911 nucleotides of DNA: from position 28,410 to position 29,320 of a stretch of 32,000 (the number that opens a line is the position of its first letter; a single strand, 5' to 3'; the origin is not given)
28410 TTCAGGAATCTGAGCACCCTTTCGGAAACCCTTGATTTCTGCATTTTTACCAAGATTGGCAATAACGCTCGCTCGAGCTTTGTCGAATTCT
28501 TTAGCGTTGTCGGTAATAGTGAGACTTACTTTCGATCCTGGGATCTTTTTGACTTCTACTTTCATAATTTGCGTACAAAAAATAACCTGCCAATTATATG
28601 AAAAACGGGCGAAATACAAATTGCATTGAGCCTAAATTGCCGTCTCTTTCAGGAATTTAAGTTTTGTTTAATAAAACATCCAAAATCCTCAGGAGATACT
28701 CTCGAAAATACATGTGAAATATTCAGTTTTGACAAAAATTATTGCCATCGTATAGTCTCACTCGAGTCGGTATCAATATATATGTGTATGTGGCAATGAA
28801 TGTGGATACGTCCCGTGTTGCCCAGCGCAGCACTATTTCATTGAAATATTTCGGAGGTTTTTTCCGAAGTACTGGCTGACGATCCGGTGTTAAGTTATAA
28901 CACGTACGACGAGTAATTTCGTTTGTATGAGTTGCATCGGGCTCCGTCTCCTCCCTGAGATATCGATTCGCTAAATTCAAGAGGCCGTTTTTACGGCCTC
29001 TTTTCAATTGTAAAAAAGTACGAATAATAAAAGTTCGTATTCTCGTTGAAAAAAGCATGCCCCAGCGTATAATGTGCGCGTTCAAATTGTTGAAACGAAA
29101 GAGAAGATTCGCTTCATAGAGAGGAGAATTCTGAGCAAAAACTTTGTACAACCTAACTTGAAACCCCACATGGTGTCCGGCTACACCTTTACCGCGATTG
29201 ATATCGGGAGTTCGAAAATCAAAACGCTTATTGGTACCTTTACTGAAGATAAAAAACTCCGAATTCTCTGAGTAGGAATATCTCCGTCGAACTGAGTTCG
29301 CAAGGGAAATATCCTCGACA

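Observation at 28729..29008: Orphan promoter-to-terminator unit encoding a multi-hairpin RNA whose 5' end pairs with its 3' end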

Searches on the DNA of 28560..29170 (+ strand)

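Call 4: search_rna_families(source=window, start=28560, end=29170, threshold=evalue, max_evalue=10, show_alignments=5)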
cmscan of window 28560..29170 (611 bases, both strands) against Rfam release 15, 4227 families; matches with E-value up to 10: 14.
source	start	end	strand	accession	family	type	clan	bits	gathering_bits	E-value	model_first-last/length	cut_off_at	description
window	28977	29002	-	RF03904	MIR7991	Gene; miRNA;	-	24.1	58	0.013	1-47/47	no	MIR7991 microRNA precursor family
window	28978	29022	+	RF00032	Histone3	Cis-reg;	-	18.9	34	0.021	1-46/46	no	Histone 3' UTR stem-loop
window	29041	29127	+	RF00212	SNORD38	Gene; snRNA; snoRNA; CD-box;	CL00051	17.9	44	1.2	1-70/70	no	Small nucleolar RNA SNORD38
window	28881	28943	+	RF00132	snoR24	Gene; snRNA; snoRNA; CD-box;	-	17.4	38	3.4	1-92/92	no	Small nucleolar RNA R24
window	28943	29009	+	RF02837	anti-hemB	Gene; sRNA;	-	16.1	49.5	0.42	1-81/81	no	Burkholderia RNA 7 (anti-hemB)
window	28729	28749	-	RF00275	SNORD56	Gene; snRNA; snoRNA; CD-box;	-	15.8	36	3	8-28/71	no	Small nucleolar RNA SNORD56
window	28964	29002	+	RF02438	SpF51_sRNA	Gene; sRNA;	-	15.1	50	6.8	1-45/45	no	Streptococcus sRNA SpF51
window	28965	29003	+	RF02082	STnc540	Gene; sRNA;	-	14.8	38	1.5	103-140/202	no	Enterobacterial sRNA STnc540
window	28942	29014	+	RF00519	suhB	Gene; sRNA;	CL00108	13.7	41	4.7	1-77/77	no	Makes More Granules Regulator RNA (mmgR)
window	29065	29112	+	RF00026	U6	Gene; snRNA; splicing;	CL00009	13.2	44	2.1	1-53/105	no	U6 spliceosomal RNA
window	28980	29001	-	RF00617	cHP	Cis-reg;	CL00129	13.1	40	9.1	18-38/45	no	Flavivirus capsid hairpin cHP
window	28970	29052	-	RF02609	BSR0602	Gene; sRNA;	-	12.1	191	4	1-169/169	no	Brucella sRNA 0602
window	28980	29076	-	RF02634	EF3314_EF3315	Gene; sRNA;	-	11.7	100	5.2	1-141/141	no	Enterococcus sRNA EF3314_EF3315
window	28560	28605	+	RF01824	RUF20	Gene;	-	10.9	60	4.2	13-425/425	5'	RNA of unknown function 20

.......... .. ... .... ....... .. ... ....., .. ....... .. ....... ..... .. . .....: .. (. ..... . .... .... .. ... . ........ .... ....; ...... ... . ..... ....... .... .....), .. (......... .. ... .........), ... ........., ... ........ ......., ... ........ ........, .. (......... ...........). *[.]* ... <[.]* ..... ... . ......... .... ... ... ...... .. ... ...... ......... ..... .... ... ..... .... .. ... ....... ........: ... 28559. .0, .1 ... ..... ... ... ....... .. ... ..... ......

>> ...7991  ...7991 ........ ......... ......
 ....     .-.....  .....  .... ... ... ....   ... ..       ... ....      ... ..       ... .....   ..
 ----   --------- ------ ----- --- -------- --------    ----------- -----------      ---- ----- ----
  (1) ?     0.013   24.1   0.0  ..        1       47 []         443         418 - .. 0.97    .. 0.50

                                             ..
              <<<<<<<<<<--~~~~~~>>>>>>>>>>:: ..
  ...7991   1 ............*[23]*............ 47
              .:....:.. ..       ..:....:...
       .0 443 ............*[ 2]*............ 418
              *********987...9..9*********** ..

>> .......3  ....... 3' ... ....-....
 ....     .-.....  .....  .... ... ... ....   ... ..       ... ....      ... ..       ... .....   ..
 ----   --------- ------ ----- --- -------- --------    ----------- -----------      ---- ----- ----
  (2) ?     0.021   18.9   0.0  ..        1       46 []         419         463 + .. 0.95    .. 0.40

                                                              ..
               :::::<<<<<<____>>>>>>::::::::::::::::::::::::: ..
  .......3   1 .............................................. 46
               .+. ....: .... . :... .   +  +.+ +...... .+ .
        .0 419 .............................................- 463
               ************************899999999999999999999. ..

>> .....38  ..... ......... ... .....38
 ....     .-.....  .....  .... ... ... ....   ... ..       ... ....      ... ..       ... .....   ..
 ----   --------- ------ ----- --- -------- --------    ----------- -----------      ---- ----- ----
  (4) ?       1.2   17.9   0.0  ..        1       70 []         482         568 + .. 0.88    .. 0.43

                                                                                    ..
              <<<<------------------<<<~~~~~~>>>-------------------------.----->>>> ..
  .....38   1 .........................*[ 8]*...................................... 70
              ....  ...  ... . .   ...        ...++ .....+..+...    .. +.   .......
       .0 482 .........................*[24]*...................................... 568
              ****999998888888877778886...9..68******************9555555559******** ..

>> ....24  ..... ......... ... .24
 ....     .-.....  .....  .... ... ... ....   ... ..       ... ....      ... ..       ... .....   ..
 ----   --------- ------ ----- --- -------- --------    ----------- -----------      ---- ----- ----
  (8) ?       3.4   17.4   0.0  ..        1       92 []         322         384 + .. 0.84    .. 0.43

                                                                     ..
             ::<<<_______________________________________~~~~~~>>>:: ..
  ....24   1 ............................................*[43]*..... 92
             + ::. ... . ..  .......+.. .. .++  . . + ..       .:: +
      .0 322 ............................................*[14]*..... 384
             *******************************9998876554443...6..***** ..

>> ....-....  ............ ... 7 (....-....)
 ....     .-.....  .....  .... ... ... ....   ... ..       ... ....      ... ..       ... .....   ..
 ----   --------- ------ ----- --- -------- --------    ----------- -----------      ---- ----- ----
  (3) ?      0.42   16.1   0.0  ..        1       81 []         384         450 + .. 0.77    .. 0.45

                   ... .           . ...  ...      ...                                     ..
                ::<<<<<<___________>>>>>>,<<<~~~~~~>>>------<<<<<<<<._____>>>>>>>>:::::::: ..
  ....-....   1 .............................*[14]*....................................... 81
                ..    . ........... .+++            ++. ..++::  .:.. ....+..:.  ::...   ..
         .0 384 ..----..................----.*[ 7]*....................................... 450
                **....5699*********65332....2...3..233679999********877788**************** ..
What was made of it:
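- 28946..28958 (+): C/U-rich segment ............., partly single-stranded (28952-28958), joining arm D to P1. It resembles the loop of the anti-hemB family only at sub-threshold level (16.1 bits against a gathering score of 49.5; call 4).
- On Any Rfam 15 family (including SRP, RNase P, tmRNA, 6S, riboswitches, HEARO, raiA, OLE): In a permissive scan of 28560-29170, only sub-threshold hits to the terminator hairpin appear, plus anti-hemB at 16.1 bits against 49.5 (call 4).
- Closest known: 6S RNA. Different: No 6S model matches, even at E<=10 (call 4).
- Closest known: anti-hemB / C-U-rich 'anti-SD' sRNAs. Same: The motif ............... matches the family's loop consensus almost exactly and is followed by a terminator (alignment in call 4).
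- Closest known: anti-hemB / C-U-rich 'anti-SD' sRNAs. Different: The score of 16.1 bits is far below the gathering score of 49.5, and the family's helices are not formed (call 4).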

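Call 16: search_dna_similar(query=window:28633-29008:+, collection=phages, mode=distant, max_evalue=0.01)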
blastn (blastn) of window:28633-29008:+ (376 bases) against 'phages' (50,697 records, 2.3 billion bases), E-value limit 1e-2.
No match.

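Call 17: search_dna_similar(query=window:28633-29008:+, collection=plasmids, mode=distant, max_evalue=0.01)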
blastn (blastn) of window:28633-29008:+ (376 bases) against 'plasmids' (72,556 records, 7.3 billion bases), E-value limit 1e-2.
No match.
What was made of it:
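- Tried and rejected: Phage and plasmid blastn found no match (calls 16, 17).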

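Call 75: build_rna_model(alignment_id=A4, structure=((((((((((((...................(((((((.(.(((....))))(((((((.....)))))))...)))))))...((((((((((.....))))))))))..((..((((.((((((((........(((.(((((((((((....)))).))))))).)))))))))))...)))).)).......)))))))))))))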
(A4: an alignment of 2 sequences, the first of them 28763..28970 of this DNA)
Model R1 built from alignment A4 (2 sequences, 208 columns); structure: as given.
model positions 208; base pairs 68; branch points 3; effective number of sequences 0.64; information 0.589 bits per position. Calibrated on 0.2 Mb of random sequence (short: E-values are rough).
structure used (alignment columns):
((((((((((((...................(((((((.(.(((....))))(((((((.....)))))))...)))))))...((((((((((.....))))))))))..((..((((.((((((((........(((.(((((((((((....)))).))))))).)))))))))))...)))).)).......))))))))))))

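Call 76: search_with_rna_model(model_id=R1, sources=[window, L001, L002, L003, L007, L012, L013, L014, L015, L016, L017], max_evalue=10)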
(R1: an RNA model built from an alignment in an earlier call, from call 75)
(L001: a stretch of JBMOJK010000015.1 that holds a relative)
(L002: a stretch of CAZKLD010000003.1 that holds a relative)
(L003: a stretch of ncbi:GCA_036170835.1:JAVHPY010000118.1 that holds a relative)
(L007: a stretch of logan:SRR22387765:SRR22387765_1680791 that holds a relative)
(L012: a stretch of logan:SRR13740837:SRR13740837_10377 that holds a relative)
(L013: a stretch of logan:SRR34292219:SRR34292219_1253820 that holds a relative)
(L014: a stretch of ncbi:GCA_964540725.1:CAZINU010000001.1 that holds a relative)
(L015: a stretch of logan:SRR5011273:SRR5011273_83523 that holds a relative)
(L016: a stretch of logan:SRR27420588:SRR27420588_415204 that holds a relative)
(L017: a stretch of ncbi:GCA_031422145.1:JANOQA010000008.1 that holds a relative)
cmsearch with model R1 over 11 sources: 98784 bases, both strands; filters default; matches with E-value up to 10: 1.
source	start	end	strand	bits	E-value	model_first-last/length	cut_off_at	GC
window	28763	28970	+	259.7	2.2e-78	1-208/208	no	0.45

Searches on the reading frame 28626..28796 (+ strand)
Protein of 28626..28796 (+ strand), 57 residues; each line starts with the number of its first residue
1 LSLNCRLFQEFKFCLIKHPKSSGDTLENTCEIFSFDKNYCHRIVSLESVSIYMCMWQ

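Call 69: search_protein_families(library=pfam, max_evalue=1, proteins=[window:28626-28796:+])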
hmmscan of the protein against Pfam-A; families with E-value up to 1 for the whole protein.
seq(57 aa): 0 families

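Call 70: search_protein_families(library=phrogs, max_evalue=1, proteins=[window:28626-28796:+])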
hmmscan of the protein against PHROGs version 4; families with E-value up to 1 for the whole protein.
seq(57 aa): 0 families

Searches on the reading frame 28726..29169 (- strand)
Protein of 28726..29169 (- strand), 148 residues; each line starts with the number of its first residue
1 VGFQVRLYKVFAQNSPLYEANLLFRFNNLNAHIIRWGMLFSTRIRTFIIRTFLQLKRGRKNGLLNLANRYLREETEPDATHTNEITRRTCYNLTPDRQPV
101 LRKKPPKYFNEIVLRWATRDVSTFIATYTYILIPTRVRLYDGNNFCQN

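Call 26: find_homologous_proteins(query=window:28726-29169:-, max_evalue=1)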
Query window:28726-29169:- (148 aa): 1 proteins with E <= 1 among 6 candidates.
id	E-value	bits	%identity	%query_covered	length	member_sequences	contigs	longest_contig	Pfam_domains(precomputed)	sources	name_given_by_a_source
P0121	8.2e-68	245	100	75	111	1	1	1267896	-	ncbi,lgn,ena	-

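Call 54: search_protein_representatives(protein=window:28726-29169:-)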
Query: 148 residues. Proteins with E-value up to 0.001 (for the whole library): 1; up to 1e-10: 1; up to 1e-30: 1. The best 1 are listed.
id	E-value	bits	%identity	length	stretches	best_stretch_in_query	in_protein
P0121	2.6e-68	244.9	100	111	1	38-148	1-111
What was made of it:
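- Tried and rejected: It found only itself (calls 26, 54).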

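Call 69: search_protein_families(library=pfam, max_evalue=1, proteins=[window:28726-29169:-])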
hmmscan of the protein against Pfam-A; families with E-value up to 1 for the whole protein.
window:28726-29169:- (148 aa): 0 families

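Call 70: search_protein_families(library=phrogs, max_evalue=1, proteins=[window:28726-29169:-])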
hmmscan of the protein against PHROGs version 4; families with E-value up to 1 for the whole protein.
window:28726-29169:- (148 aa): 1 family
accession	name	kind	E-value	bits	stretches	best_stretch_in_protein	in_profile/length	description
phrog_20403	-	unknown function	0.18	13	1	25-69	11-55/85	-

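Call 86: find_encoding_contigs(protein=P0121, flank=1000, max_places=3)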
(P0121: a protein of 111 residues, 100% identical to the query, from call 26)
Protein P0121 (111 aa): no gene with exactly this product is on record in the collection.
